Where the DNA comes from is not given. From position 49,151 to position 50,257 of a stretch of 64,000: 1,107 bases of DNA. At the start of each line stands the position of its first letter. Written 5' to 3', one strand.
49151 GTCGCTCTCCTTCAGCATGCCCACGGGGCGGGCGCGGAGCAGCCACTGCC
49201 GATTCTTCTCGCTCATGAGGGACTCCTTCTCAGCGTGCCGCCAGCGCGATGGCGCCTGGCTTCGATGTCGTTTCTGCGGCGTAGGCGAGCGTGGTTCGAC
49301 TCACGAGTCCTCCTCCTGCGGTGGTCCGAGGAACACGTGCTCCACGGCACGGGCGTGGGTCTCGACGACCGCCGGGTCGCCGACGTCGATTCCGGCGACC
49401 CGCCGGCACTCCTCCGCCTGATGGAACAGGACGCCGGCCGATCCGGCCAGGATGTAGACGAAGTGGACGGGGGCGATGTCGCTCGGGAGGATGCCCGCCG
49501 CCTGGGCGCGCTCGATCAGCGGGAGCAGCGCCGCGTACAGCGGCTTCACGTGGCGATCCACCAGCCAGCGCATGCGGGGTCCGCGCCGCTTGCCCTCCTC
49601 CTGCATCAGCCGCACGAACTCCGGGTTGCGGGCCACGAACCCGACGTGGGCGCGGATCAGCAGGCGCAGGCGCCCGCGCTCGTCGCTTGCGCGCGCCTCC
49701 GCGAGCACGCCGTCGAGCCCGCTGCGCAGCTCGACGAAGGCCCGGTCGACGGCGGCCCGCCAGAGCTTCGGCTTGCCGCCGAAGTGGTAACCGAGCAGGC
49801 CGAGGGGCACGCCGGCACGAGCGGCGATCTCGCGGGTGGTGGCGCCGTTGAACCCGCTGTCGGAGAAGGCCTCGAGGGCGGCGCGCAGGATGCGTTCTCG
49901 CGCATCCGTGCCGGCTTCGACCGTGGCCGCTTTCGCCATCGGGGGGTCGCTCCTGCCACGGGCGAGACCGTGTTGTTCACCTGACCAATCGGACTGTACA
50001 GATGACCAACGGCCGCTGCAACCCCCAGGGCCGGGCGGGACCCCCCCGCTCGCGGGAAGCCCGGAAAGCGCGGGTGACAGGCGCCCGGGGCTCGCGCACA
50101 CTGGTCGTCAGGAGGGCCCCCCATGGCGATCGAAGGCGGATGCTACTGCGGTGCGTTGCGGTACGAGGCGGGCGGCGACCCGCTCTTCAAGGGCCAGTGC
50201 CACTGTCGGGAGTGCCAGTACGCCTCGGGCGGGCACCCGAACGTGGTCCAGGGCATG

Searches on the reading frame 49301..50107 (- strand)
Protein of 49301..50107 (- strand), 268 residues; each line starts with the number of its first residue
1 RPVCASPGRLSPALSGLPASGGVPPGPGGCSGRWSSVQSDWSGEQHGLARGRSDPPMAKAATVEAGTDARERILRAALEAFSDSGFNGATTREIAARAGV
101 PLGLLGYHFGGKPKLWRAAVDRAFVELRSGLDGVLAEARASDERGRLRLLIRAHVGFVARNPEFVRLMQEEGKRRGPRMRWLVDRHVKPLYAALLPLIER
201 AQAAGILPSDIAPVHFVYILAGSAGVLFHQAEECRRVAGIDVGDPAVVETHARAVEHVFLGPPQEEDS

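Call 74: search_protein_families(library=pfam, proteins=[window:49301-50107:-], max_evalue=0.001)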
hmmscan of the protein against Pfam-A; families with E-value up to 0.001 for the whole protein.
window:49301-50107:- (268 aa): 3 families
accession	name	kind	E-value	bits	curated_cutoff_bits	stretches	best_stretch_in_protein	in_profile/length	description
PF00440.29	TetR_N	-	2.9e-11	43.4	24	1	73-118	1-46/47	Bacterial regulatory proteins, tetR family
PF17938.6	TetR_C_29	-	1.8e-10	41.4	26.2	1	146-255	4-115/119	Tetracyclin repressor-like, C-terminal domain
PF16925.10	TetR_C_13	-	0.00091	20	27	0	164-228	27-90/109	Tetracyclin repressor-like, C-terminal domain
